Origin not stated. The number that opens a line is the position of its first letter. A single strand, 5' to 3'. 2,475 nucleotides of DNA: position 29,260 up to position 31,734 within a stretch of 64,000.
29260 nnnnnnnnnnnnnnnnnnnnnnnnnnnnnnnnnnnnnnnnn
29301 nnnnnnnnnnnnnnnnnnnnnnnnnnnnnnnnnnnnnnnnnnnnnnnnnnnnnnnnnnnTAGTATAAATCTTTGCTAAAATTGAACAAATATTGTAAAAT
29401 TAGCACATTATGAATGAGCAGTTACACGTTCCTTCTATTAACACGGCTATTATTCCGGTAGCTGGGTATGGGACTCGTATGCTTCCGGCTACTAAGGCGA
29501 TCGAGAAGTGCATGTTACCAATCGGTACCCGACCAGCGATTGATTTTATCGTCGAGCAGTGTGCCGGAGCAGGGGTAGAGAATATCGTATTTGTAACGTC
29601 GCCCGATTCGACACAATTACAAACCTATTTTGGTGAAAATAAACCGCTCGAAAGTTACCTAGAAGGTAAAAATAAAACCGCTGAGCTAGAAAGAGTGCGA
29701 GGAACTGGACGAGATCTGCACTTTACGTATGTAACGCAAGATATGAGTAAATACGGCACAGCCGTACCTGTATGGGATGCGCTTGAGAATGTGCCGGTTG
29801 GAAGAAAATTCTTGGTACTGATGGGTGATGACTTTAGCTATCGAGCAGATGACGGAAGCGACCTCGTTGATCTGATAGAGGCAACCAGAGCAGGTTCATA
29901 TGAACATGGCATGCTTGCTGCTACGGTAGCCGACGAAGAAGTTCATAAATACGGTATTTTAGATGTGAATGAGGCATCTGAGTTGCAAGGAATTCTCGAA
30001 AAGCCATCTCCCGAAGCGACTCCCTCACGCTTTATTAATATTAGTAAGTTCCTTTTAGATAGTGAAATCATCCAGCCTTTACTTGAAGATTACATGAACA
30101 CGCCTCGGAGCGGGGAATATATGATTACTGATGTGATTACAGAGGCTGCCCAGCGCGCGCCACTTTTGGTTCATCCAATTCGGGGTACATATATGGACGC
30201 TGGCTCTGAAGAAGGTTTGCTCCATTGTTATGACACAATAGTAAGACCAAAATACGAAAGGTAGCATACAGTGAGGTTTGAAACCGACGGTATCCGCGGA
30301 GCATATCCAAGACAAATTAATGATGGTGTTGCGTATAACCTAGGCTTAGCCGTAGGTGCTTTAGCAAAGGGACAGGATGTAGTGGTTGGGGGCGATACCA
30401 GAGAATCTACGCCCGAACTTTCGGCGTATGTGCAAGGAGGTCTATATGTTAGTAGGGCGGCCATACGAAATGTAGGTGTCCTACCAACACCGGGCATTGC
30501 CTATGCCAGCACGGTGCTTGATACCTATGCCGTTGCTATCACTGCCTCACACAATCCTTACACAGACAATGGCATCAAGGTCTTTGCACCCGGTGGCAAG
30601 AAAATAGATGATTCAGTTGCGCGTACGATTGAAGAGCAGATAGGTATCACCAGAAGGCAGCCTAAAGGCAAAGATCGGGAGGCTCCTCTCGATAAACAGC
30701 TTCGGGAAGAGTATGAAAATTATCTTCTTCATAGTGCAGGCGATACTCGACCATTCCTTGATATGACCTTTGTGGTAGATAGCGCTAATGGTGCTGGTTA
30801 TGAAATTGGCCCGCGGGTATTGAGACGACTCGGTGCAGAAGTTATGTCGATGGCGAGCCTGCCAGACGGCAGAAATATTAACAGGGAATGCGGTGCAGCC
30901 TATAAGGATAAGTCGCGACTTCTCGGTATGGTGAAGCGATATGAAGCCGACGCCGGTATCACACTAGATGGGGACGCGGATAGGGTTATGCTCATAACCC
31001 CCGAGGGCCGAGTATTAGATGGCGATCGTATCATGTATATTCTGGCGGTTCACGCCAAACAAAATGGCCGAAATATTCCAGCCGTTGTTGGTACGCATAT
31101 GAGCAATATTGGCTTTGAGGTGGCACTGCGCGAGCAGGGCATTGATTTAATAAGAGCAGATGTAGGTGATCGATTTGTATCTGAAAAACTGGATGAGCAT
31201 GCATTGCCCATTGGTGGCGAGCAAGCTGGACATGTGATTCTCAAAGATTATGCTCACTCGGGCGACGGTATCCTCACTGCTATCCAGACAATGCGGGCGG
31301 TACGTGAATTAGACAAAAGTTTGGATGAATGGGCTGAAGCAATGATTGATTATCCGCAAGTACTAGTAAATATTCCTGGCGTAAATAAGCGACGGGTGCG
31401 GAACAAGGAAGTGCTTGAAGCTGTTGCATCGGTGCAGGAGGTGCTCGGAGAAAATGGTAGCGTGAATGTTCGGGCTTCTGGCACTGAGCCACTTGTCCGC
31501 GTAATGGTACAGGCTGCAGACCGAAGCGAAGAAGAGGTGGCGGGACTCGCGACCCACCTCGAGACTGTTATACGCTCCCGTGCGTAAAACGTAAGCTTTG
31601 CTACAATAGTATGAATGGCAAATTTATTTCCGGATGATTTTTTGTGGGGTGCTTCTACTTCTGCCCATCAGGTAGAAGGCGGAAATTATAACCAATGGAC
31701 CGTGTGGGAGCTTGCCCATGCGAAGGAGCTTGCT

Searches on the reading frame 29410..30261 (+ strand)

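Call 51: search_protein_families(library=pfam, proteins=[window:29410-30261:+], max_evalue=0.001)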
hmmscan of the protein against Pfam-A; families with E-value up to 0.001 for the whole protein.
window:29410-30261:+ (284 aa): 2 families
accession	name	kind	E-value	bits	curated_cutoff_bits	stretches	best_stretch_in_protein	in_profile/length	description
PF00483.29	NTP_transferase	-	5.2e-27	95.4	21.2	1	13-272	2-237/245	Nucleotidyl transferase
PF12804.13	NTP_transf_3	-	6.1e-06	26.9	27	1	13-140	1-95/160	MobA-like NTP transferase domain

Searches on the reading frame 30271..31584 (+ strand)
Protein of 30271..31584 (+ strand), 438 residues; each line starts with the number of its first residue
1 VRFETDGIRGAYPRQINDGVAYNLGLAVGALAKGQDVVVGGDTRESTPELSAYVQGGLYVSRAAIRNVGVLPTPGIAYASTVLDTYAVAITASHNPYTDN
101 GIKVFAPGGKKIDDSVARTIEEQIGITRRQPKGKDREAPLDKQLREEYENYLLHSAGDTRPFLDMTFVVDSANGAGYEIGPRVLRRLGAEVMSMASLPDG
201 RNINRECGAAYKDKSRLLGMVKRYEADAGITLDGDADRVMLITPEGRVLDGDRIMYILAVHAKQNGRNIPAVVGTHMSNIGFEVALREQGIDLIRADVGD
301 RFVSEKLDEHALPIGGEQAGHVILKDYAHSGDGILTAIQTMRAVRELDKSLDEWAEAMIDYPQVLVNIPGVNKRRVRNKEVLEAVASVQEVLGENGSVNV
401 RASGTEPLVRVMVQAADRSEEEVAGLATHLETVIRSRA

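Call 51: search_protein_families(library=pfam, proteins=[window:30271-31584:+], max_evalue=0.001)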
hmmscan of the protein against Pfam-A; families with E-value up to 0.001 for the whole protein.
window:30271-31584:+ (438 aa): 4 families
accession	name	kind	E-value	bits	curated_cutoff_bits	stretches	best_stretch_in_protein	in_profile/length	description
PF02880.22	PGM_PMM_III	-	1.6e-28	99.6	20.7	1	250-358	1-111/115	Phosphoglucomutase/phosphomannomutase, alpha/beta/alpha domain III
PF02878.22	PGM_PMM_I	-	6.5e-28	97.6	22.5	1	2-124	3-131/138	Phosphoglucomutase/phosphomannomutase, alpha/beta/alpha domain I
PF02879.22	PGM_PMM_II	-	3.4e-13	50.5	29.3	1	164-246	20-103/103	Phosphoglucomutase/phosphomannomutase, alpha/beta/alpha domain II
PF00408.26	PGM_PMM_IV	-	7.2e-12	45.6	23.1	1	376-424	12-59/68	Phosphoglucomutase/phosphomannomutase, C-terminal domain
